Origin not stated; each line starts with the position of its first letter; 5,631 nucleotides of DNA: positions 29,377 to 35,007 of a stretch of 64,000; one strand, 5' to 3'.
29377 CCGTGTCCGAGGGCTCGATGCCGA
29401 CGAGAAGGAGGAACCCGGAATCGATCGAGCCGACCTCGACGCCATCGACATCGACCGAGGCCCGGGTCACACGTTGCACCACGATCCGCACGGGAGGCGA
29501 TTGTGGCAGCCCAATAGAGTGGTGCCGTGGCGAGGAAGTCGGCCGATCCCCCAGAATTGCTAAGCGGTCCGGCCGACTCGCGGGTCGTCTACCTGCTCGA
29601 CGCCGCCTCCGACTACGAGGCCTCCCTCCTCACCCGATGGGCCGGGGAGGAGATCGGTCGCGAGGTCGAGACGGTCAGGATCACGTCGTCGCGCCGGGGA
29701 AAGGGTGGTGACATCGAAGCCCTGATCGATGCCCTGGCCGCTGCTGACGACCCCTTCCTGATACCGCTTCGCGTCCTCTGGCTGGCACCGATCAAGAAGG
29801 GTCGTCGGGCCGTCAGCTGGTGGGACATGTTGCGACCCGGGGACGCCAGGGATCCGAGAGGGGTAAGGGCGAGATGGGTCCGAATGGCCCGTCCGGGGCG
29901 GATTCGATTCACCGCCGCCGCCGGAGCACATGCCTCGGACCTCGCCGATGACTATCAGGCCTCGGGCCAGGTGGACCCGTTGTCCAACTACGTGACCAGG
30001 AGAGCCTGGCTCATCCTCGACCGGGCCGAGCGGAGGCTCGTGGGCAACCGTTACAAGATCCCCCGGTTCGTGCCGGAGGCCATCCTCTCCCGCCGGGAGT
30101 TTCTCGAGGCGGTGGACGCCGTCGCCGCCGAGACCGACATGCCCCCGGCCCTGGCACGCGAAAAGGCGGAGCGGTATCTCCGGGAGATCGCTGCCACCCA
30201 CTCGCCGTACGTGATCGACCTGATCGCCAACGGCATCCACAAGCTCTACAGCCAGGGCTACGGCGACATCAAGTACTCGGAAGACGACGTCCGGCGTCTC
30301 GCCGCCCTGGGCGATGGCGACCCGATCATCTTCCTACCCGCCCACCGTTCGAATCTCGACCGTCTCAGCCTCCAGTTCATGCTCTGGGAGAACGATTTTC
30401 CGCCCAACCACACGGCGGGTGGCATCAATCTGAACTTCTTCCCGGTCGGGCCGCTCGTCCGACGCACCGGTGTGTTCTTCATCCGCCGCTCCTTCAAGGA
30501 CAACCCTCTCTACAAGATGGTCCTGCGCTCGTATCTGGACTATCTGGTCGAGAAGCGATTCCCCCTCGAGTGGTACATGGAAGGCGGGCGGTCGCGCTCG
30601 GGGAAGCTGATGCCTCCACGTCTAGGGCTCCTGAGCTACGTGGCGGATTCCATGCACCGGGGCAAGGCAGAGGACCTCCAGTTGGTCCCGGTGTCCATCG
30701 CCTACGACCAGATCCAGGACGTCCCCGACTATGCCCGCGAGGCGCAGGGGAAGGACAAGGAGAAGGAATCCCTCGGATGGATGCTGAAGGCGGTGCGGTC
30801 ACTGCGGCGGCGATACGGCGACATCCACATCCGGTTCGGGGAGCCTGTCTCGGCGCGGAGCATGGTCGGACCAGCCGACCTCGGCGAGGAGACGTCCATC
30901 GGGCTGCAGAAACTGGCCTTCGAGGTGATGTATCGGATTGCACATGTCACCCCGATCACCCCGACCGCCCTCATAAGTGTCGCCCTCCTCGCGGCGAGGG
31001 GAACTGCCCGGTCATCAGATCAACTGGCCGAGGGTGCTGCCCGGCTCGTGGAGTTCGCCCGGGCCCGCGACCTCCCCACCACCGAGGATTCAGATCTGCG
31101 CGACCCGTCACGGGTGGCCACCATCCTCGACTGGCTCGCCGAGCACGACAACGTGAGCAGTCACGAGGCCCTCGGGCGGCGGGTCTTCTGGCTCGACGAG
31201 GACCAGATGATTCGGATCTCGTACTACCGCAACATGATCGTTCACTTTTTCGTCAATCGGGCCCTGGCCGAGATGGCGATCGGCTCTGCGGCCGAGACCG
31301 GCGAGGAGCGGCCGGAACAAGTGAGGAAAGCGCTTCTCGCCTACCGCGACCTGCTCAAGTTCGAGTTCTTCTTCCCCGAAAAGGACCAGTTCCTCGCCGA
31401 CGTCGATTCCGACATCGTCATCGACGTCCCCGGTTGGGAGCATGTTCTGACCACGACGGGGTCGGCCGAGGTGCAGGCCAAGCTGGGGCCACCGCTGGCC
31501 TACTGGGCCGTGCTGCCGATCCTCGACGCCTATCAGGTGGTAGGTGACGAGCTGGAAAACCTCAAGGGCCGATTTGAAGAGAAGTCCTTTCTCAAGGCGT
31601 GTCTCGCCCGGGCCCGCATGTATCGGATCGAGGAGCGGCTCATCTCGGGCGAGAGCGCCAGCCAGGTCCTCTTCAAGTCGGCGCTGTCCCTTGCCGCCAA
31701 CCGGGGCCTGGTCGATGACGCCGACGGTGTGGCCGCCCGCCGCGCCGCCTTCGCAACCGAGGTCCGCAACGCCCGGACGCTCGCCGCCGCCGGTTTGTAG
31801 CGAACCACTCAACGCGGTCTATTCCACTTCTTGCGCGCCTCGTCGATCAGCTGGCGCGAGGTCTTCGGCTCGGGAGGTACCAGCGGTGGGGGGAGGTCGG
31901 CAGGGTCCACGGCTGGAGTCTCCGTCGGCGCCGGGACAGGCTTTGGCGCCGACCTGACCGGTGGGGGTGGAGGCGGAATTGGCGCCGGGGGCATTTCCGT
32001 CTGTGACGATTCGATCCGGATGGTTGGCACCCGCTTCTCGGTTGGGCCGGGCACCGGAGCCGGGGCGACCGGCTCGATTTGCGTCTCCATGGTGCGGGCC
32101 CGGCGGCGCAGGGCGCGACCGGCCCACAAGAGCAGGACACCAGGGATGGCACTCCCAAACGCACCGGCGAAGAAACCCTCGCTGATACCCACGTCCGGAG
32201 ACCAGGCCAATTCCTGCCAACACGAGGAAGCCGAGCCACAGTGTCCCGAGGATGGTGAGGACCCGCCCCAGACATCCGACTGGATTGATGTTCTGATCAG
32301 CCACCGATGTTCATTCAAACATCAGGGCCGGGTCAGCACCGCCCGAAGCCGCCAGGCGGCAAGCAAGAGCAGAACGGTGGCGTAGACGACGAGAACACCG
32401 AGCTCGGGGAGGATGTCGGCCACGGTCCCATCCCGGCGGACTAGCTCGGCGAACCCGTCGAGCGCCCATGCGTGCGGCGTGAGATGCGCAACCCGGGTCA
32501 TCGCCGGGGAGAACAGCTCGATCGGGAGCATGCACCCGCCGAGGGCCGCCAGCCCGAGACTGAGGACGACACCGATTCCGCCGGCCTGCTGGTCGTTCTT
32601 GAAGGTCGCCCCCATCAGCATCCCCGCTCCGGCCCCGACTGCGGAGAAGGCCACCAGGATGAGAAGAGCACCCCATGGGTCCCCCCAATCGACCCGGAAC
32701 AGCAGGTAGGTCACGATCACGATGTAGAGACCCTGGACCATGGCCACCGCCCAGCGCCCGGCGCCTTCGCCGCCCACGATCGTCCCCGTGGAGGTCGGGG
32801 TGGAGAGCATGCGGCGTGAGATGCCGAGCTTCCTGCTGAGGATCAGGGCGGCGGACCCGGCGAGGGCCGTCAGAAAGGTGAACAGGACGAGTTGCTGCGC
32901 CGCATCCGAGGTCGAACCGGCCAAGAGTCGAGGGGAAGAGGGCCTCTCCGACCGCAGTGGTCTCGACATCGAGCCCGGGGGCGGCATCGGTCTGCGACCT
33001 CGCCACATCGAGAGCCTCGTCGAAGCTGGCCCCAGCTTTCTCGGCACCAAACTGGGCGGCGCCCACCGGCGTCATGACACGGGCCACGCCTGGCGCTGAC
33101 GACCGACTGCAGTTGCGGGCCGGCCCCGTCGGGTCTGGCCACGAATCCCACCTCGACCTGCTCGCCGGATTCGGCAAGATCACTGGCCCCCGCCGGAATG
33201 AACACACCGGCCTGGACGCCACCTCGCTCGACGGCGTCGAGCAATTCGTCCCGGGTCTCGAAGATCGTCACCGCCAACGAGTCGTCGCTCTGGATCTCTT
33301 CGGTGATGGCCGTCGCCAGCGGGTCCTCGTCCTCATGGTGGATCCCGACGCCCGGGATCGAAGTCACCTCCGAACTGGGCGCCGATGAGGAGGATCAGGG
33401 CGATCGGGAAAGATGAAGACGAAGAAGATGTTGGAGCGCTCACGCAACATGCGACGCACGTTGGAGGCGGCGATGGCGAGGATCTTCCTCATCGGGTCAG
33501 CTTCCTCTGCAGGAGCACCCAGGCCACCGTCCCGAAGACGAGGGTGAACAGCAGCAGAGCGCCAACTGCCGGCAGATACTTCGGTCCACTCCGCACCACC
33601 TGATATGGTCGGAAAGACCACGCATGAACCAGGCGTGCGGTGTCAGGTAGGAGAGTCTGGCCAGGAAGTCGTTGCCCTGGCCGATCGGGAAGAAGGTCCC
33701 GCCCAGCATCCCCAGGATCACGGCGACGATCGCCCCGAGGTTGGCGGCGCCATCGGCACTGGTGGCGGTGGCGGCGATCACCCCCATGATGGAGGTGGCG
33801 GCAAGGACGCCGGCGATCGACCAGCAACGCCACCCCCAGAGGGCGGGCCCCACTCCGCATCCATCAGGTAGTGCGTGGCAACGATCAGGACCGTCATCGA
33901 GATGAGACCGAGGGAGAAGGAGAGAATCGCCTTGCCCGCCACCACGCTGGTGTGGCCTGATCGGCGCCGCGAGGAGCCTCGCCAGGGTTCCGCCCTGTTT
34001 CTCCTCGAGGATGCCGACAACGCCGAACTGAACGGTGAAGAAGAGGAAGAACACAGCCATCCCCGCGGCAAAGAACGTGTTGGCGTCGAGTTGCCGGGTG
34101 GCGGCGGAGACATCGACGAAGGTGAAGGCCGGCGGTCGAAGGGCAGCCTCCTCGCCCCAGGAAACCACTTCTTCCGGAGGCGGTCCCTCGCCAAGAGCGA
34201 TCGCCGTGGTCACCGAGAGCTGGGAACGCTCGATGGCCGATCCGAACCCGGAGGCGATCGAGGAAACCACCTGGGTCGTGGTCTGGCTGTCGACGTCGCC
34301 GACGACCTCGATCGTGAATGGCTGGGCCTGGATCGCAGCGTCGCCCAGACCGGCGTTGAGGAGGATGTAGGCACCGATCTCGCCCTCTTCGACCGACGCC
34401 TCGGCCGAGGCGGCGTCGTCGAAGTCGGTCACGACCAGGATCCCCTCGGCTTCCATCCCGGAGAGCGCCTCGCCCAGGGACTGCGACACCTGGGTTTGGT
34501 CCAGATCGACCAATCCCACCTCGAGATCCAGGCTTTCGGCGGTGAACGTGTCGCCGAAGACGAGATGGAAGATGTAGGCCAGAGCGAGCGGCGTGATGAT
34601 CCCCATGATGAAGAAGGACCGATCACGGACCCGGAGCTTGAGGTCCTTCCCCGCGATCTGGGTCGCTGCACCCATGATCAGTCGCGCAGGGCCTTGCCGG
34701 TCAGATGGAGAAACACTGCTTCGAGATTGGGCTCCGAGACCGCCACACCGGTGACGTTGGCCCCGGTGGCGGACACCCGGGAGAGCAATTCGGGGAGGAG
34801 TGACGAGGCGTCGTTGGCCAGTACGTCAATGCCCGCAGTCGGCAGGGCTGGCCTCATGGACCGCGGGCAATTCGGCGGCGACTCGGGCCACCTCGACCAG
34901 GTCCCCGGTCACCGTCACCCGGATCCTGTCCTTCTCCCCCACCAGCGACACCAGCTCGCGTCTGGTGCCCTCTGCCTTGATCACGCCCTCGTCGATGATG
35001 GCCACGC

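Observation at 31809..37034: Five-gene radical-SAM (CCAEP tail) / ABC-2 exporter operon in which every gene carries frame disruptions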

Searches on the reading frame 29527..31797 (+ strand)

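Call 53: search_protein_families(library=ncbifam, proteins=[window:29527-31797:+], max_evalue=1e-10)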
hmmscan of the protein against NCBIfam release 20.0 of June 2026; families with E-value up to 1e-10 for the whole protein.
window:29527-31797:+ (757 aa): 4 families
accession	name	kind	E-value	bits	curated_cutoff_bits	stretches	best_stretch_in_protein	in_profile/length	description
NF002886.0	PRK03355.1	equivalog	2.7e-204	681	721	1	19-749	16-763/787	glycerol-3-phosphate 1-O-acyltransferase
NF008883.0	PRK11915.1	equivalog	1.5e-105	354.1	698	1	186-749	38-607/621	lysophospholipid acyltransferase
NF003441.0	PRK04974.1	equivalog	2.3e-93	314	610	1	75-627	119-670/823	glycerol-3-phosphate 1-O-acyltransferase PlsB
TIGR03703.1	plsB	equivalog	6e-92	309.4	618.5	1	75-625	109-658/799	glycerol-3-phosphate 1-O-acyltransferase PlsB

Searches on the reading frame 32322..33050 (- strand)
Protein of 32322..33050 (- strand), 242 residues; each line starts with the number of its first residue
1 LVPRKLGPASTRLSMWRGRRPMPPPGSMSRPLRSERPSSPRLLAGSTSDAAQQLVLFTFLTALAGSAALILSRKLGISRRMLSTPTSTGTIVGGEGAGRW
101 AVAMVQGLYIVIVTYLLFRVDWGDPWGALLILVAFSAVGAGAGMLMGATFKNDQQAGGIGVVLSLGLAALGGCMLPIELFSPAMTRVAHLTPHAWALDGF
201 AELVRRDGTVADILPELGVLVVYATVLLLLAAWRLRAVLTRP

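Call 3: search_protein_families(library=ncbifam, proteins=[window:32322-33050:-], max_evalue=0.01)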
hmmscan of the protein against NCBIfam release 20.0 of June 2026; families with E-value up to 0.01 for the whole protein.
window:32322-33050:- (242 aa): 7 families
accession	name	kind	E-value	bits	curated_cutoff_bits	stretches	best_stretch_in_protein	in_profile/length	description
NF038293.1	permease_SagH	equivalog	2e-13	49.9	450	1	55-233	186-365/370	SagH family ABC transporter permease subunit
TIGR01247.1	drrB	subfamily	5.2e-11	42.7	223.05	1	59-233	60-234/236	daunorubicin resistance ABC transporter membrane protein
TIGR01291.1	nodJ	subfamily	4.4e-06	26.4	206.65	1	78-239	91-251/253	ABC-2 type transporter, NodJ family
TIGR03062.1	pip_yhgE_Cterm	subfamily_domain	0.00012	21.8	102.2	1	99-233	70-201/208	YhgE/Pip family protein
NF033858.1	ABC2_perm_RbbA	equivalog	0.00019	19.5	1050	1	55-236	722-905/909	ribosome-associated ATPase/putative transporter RbbA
TIGR00025.1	Mtu_efflux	paralog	0.00035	20.2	146.9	1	55-236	47-235/238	ABC transporter efflux protein, DrrB family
NF011648.0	PRK15066.1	subfamily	0.00045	19.9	225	1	80-234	95-248/257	ABC transporter permease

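Call 4: search_protein_families(library=pfam, proteins=[window:32322-33050:-], max_evalue=0.01)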
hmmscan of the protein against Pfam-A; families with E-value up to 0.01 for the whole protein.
window:32322-33050:- (242 aa): 3 families
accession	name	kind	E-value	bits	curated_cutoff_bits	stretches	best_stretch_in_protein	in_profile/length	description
PF12698.13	ABC2_membrane_3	-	1.9e-19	70.4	31.6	1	55-233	170-347/347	ABC-2 family transporter protein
PF01061.29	ABC2_membrane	-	6.4e-18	65.5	26.9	1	56-201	58-207/211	ABC-2 type transporter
PF12679.13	ABC2_membrane_2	-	0.0005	19.8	27.2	1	55-235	76-278/283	ABC-2 family transporter protein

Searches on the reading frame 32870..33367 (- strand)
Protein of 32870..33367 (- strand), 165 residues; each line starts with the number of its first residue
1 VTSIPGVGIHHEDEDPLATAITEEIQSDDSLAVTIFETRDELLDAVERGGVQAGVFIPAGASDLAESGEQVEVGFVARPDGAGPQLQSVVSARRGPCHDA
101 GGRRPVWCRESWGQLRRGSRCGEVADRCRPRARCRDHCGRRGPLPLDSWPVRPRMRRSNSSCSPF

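Call 3: search_protein_families(library=ncbifam, proteins=[window:32870-33367:-], max_evalue=0.01)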
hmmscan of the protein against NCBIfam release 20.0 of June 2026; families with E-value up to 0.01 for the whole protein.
window:32870-33367:- (165 aa): 0 families

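Call 4: search_protein_families(library=pfam, proteins=[window:32870-33367:-], max_evalue=0.01)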
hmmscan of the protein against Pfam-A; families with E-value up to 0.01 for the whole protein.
window:32870-33367:- (165 aa): 1 family
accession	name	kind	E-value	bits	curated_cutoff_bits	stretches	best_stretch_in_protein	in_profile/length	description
PF12698.13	ABC2_membrane_3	-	0.0053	16.3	31.6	1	9-76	36-104/347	ABC-2 family transporter protein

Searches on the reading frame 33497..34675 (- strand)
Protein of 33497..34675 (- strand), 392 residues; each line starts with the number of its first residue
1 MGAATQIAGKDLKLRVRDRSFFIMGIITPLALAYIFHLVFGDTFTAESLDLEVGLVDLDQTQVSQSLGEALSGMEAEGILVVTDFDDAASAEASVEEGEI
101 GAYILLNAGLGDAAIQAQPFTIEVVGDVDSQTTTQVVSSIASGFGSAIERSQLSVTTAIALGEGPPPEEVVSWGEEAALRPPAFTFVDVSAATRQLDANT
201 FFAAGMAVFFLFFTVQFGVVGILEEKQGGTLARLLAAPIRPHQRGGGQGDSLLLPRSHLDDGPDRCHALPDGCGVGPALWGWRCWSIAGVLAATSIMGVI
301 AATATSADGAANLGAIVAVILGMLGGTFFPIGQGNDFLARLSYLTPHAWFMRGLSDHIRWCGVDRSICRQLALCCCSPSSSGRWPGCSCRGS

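Call 3: search_protein_families(library=ncbifam, proteins=[window:33497-34675:-], max_evalue=0.01)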
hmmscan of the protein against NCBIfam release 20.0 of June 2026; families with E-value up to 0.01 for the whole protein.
window:33497-34675:- (392 aa): 2 families
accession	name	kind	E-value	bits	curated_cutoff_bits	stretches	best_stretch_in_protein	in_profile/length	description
NF038293.1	permease_SagH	equivalog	4.2e-12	45.6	450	1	6-106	3-105/370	SagH family ABC transporter permease subunit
TIGR01247.1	drrB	subfamily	0.00037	20.3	223.05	0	293-350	139-197/236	daunorubicin resistance ABC transporter membrane protein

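Call 4: search_protein_families(library=pfam, proteins=[window:33497-34675:-], max_evalue=0.01)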
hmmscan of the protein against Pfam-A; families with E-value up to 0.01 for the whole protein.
window:33497-34675:- (392 aa): 3 families
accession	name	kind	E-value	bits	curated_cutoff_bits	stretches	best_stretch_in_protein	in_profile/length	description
PF12698.13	ABC2_membrane_3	-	4.8e-22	79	31.6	2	19-243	1-205/347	ABC-2 family transporter protein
PF01061.29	ABC2_membrane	-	6.4e-12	45.9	26.9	1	289-355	141-207/211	ABC-2 type transporter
PF12679.13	ABC2_membrane_2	-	5e-06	26.4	27.2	1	7-239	3-107/283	ABC-2 family transporter protein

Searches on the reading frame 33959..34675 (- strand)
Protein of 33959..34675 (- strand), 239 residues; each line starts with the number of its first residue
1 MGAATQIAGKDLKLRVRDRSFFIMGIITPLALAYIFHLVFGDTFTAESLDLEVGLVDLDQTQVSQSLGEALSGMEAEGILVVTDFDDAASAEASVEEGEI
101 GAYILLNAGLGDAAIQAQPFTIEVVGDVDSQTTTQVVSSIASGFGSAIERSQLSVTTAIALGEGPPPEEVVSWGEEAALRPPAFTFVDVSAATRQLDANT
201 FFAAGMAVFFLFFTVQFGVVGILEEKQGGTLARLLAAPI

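Call 20: find_related_loci(query=window:33959-34675:-, collection=metagenome_contigs, flank=10000)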
Query window:33959-34675:- (239 aa) in metagenome_contigs; peptide patterns used: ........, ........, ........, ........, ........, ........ (x = any residue, [..] = any of these).
598 stretches matched a pattern (row limit reached: there are more); 258 encode a relative of the query (tblastn E <= 1e-3); the best 80 are kept; 80 distinct loci.
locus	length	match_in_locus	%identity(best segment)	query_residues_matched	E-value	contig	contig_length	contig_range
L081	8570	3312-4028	89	1-239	2e-137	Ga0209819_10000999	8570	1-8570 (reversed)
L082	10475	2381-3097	89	1-239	2e-136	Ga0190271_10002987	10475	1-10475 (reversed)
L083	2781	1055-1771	85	1-239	3e-137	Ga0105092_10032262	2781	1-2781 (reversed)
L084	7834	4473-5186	80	1-239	4e-118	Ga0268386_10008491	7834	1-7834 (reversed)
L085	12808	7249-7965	83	1-239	9e-118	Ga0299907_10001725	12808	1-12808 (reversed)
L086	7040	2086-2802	74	1-239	1e-113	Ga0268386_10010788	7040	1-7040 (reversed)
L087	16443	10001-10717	59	1-239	5e-89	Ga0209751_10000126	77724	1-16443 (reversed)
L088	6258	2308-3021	58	3-239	3e-81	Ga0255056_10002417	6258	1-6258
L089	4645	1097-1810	59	1-239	3e-81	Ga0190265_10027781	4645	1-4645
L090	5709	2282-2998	60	1-239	2e-80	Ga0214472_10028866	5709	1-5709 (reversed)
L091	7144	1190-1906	58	1-239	6e-80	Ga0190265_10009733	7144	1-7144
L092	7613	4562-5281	56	1-239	2e-78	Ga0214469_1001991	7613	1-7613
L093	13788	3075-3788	57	3-239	4e-75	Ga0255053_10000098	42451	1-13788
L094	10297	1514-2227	57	3-239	4e-75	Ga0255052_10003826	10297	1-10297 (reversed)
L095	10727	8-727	54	1-239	5e-72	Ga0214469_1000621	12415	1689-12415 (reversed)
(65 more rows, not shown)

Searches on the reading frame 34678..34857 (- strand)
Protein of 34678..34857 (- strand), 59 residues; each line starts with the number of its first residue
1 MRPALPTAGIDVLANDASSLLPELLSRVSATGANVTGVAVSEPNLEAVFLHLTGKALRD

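Call 3: search_protein_families(library=ncbifam, proteins=[window:34678-34857:-], max_evalue=0.01)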
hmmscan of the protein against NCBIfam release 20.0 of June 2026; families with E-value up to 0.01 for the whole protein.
window:34678-34857:- (59 aa): 1 family
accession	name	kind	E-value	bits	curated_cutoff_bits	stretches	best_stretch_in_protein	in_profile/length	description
TIGR01188.1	drrA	subfamily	0.00023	20.6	312.45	1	10-54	258-302/302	daunorubicin resistance ABC transporter, ATP-binding protein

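Call 4: search_protein_families(library=pfam, proteins=[window:34678-34857:-], max_evalue=0.01)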
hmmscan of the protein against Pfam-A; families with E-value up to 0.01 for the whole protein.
window:34678-34857:- (59 aa): 1 family
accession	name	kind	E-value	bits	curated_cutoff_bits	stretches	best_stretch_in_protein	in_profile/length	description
PF13291.12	ACT_4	-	0.0051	17.9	27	1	8-43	7-42/80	ACT domain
